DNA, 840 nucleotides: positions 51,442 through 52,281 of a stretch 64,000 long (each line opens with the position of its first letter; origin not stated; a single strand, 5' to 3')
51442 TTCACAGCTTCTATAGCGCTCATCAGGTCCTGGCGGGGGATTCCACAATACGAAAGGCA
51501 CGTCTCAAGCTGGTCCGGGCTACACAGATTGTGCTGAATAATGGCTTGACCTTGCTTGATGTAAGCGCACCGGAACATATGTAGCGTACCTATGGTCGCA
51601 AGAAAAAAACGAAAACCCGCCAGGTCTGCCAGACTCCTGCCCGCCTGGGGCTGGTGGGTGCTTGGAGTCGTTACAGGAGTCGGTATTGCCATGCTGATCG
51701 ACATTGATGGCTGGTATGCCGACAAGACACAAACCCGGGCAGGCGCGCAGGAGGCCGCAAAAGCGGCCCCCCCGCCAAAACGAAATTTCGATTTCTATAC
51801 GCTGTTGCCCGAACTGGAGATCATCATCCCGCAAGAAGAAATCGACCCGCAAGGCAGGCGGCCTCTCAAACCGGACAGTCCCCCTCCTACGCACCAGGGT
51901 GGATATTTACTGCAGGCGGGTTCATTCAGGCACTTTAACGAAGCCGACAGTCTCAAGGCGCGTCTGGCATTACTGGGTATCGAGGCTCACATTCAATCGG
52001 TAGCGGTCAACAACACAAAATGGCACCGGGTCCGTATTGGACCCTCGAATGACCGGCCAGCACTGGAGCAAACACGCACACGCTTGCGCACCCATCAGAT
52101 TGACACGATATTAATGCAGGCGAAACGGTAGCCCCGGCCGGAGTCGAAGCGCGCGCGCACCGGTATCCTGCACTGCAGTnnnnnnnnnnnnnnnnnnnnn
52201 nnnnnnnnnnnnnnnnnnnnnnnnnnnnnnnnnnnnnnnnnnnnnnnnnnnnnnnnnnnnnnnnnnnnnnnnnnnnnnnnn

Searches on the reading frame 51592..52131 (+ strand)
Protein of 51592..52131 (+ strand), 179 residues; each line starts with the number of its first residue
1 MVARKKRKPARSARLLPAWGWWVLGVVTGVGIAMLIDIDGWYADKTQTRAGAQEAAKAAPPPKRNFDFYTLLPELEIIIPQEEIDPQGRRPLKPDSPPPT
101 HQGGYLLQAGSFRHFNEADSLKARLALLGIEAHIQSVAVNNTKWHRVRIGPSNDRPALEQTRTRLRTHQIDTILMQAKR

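Call 54: search_protein_families(library=pfam, proteins=[window:51592-52131:+], max_evalue=0.0001)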
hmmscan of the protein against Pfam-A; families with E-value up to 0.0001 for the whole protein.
window:51592-52131:+ (179 aa): 1 family
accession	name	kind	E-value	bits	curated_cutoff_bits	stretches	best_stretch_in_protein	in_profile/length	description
PF05036.18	SPOR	-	5.7e-14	52.7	21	1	102-173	2-73/76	SPOR domain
